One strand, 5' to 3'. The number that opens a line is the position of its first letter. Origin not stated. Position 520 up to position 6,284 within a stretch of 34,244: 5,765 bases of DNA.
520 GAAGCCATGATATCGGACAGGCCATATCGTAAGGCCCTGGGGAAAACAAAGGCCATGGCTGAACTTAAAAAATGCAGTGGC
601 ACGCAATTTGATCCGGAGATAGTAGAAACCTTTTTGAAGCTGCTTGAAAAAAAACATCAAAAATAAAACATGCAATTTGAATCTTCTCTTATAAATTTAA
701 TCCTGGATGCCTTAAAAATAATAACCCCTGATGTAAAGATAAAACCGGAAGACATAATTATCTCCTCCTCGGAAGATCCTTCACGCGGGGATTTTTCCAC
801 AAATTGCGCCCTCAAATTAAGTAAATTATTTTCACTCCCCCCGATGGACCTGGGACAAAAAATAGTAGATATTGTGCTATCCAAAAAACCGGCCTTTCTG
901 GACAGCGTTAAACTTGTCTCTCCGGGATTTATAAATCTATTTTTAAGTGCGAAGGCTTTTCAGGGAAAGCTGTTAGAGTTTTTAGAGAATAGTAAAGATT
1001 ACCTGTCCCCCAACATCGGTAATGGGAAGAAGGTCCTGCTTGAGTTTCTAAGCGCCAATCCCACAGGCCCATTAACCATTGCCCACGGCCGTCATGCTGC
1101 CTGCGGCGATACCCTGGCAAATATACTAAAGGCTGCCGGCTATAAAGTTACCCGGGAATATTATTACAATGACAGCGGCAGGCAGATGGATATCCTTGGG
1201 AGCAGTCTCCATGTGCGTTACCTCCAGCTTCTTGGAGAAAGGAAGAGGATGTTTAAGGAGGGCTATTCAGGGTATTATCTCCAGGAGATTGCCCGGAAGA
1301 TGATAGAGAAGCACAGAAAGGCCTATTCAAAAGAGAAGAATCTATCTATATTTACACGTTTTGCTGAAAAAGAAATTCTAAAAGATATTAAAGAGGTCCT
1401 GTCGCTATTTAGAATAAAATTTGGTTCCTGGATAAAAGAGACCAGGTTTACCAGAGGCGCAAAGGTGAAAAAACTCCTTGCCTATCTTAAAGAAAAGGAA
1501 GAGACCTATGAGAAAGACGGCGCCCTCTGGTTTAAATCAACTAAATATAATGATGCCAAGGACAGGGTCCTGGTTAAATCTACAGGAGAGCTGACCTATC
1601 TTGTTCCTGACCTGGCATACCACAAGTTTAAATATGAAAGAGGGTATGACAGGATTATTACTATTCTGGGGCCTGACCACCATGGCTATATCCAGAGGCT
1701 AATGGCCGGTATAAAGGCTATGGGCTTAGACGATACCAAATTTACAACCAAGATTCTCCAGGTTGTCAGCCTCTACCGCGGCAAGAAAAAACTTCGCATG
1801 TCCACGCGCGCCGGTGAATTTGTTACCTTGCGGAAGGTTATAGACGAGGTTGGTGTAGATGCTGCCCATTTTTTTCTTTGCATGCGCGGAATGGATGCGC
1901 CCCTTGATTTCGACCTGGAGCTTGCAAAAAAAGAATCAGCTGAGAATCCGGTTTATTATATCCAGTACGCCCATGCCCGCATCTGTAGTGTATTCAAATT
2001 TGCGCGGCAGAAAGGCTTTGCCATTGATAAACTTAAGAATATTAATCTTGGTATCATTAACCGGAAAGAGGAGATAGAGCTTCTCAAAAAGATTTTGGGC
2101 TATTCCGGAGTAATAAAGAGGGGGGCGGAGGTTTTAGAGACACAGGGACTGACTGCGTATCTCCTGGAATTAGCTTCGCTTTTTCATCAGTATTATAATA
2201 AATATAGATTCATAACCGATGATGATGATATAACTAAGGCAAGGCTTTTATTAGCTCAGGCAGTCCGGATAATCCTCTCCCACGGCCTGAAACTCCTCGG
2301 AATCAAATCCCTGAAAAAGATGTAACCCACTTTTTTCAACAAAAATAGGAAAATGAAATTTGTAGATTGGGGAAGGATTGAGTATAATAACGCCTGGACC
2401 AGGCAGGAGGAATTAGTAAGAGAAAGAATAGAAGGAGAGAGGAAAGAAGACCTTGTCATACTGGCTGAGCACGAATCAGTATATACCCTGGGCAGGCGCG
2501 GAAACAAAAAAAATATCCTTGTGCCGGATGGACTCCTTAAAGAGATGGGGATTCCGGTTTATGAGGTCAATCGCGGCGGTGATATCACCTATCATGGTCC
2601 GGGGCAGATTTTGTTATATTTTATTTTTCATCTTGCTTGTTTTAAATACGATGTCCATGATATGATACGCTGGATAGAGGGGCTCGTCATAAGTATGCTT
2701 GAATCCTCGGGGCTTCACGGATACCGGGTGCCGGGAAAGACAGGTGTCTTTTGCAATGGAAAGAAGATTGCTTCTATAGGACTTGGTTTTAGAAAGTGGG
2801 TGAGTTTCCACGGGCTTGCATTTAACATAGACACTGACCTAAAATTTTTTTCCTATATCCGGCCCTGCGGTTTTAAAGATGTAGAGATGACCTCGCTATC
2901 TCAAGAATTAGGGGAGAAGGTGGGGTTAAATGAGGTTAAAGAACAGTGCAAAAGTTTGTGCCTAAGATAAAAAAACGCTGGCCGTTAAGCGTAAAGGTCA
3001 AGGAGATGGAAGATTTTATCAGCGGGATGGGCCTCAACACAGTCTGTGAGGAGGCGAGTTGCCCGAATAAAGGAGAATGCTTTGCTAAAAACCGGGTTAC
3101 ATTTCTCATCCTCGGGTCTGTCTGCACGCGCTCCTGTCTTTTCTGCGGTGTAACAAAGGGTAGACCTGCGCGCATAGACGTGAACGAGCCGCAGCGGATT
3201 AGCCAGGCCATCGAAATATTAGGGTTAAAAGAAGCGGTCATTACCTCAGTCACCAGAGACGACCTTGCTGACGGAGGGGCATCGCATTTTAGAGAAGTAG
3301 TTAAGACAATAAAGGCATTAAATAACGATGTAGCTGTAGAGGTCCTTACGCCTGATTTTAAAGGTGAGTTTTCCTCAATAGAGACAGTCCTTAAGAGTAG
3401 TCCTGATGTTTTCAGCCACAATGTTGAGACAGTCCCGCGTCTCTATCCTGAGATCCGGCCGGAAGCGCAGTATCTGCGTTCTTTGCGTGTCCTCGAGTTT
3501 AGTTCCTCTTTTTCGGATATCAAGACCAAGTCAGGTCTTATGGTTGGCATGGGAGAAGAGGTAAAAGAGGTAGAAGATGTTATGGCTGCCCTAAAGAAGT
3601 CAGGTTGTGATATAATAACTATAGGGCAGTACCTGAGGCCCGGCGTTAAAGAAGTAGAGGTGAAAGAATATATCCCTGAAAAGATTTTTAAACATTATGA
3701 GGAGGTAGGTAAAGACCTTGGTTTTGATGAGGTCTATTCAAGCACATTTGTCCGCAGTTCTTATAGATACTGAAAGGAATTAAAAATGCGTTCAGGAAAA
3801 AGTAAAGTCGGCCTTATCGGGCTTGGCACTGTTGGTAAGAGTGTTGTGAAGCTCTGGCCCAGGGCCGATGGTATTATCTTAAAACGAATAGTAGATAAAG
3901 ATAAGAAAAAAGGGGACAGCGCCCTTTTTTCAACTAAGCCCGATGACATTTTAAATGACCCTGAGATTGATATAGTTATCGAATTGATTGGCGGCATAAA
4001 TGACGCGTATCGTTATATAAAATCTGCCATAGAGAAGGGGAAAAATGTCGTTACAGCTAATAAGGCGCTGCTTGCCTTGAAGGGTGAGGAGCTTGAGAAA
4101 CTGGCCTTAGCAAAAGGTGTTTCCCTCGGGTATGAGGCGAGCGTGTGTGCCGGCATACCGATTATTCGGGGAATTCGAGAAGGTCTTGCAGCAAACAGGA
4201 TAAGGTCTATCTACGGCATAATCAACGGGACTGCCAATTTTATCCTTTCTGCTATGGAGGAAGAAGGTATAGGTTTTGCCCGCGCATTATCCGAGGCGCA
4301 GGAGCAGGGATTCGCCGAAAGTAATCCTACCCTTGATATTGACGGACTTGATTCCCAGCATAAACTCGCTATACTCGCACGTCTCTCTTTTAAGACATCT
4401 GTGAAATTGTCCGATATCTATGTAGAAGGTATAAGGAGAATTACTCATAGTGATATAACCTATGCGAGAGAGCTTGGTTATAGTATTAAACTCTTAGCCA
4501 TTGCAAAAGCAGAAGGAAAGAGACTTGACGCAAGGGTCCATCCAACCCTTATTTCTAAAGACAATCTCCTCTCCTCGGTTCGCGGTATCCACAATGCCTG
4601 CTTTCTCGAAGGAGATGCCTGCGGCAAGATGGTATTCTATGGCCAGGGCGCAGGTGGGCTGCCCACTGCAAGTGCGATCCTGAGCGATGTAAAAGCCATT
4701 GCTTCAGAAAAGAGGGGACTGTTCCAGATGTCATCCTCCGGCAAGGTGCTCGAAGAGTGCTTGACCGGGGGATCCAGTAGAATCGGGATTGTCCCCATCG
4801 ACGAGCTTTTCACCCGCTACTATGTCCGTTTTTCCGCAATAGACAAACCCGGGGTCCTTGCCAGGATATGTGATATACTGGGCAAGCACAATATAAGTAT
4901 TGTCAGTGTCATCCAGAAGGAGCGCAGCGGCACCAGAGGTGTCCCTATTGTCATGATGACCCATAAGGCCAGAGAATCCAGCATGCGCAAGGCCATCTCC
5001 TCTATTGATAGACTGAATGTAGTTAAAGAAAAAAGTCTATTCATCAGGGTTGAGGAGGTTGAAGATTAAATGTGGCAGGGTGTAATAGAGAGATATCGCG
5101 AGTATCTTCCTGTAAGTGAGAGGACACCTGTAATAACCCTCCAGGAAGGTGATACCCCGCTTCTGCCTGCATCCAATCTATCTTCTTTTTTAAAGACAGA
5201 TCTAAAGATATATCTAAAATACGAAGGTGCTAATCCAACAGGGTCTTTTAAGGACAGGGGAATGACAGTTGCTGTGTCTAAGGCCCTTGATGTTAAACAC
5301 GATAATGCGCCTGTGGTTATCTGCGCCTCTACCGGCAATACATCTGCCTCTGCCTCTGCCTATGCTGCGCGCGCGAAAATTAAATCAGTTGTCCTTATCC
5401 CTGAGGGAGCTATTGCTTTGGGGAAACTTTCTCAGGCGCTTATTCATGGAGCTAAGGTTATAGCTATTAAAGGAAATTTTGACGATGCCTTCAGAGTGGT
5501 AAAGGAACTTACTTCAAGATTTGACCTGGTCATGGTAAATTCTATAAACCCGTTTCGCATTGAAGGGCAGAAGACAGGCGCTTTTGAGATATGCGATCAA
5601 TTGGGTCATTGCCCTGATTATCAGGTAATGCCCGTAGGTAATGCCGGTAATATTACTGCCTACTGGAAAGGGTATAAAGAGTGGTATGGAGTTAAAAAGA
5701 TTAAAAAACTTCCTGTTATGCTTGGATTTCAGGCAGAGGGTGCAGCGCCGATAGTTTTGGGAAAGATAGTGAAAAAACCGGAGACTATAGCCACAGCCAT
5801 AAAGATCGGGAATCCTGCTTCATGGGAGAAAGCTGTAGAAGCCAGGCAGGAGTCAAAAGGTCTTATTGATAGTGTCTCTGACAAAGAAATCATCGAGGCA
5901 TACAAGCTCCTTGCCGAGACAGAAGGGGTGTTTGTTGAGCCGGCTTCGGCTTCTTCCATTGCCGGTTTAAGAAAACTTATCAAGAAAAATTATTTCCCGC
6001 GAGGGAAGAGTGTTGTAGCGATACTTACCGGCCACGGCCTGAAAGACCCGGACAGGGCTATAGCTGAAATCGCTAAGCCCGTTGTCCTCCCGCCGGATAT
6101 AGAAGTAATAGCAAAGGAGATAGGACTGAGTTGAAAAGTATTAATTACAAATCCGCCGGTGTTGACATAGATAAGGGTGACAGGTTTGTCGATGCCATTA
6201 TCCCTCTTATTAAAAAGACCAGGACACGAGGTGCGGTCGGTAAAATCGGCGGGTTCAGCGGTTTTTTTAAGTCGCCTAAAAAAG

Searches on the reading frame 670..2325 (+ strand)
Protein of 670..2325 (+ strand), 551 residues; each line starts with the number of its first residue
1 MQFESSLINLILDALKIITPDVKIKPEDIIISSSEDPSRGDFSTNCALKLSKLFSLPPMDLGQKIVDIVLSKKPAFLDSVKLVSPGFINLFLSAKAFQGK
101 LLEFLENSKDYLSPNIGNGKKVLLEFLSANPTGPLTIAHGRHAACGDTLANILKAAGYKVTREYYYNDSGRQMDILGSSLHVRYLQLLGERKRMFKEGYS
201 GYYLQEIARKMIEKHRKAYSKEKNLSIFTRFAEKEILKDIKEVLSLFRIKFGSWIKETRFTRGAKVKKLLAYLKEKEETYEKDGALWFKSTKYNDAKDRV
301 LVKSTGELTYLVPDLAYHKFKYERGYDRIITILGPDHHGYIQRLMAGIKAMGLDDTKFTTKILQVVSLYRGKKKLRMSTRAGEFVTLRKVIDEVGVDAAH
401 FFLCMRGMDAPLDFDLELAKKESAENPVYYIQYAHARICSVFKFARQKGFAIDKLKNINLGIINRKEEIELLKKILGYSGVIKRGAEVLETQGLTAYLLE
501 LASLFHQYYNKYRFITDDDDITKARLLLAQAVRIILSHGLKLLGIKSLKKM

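Call 21: find_encoding_contigs(protein=window:670-2325:+, flank=10000, max_places=10)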
Protein window:670-2325:+ (551 aa): 1 contig read that carries it; 1 place shown.
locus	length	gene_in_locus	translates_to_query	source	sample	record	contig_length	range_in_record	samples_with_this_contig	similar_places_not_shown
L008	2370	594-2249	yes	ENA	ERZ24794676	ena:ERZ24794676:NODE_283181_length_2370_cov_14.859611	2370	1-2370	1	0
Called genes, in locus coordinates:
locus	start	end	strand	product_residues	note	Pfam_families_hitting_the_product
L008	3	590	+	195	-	?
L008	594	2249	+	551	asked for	PF03485:Arg_tRNA_synt_N, PF00750:tRNA-synt_1d, PF05746:DALR_1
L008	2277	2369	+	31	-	?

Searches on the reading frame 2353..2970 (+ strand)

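Call 25: search_protein_families(library=pfam, proteins=[window:2353-2970:+])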
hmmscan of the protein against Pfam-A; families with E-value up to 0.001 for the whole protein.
window:2353-2970:+ (205 aa): 1 family
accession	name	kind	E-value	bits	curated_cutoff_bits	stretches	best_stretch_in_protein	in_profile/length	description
PF21948.1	LplA-B_cat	-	4.2e-43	148.1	27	1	11-200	2-196/200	Lipoyl protein ligase A/B catalytic domain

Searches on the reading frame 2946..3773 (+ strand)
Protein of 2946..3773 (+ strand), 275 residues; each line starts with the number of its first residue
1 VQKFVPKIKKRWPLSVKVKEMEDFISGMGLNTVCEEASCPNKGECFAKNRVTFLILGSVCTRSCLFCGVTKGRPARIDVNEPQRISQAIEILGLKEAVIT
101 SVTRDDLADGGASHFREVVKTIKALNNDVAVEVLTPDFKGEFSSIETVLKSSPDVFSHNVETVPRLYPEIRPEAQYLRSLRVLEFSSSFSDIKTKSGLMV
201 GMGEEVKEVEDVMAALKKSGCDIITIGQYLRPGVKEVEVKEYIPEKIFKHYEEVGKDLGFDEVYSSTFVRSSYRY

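Call 25: search_protein_families(library=pfam, proteins=[window:2946-3773:+])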
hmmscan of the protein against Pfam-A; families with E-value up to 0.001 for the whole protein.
window:2946-3773:+ (275 aa): 1 family
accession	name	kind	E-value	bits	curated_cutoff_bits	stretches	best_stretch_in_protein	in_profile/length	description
PF04055.27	Radical_SAM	-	1e-12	49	29.5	1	55-214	2-164/166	Radical SAM superfamily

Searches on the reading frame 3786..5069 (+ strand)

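Call 25: search_protein_families(library=pfam, proteins=[window:3786-5069:+])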
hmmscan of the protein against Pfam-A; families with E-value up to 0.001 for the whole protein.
window:3786-5069:+ (427 aa): 4 families
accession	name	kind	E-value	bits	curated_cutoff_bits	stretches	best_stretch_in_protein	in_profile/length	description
PF00742.24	Homoserine_dh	-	1.9e-62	210.6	22.9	1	125-302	1-172/173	Homoserine dehydrogenase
PF03447.22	NAD_binding_3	-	1.3e-11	45.7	24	1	12-116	1-115/116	Homoserine dehydrogenase, NAD binding domain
PF01842.31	ACT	-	7.7e-11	42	27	1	345-408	1-62/66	ACT domain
PF13291.12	ACT_4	-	0.00069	20.7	27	0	347-381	9-43/80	ACT domain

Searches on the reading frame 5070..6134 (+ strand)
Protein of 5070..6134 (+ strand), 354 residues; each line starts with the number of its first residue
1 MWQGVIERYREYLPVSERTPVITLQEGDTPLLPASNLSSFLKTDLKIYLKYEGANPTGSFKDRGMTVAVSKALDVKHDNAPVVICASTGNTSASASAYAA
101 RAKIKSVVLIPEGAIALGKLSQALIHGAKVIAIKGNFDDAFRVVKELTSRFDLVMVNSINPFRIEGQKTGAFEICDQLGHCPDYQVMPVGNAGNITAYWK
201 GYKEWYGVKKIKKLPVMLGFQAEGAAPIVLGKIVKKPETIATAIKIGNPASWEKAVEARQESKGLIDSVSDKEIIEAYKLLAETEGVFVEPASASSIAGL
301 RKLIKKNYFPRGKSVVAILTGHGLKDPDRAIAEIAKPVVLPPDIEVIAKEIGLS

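Call 25: search_protein_families(library=pfam, proteins=[window:5070-6134:+])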
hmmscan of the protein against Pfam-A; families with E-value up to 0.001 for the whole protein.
window:5070-6134:+ (354 aa): 1 family
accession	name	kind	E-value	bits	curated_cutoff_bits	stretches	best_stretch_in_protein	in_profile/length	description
PF00291.31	PALP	-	4.5e-72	243.3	35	1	22-321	1-295/295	Pyridoxal-phosphate dependent enzyme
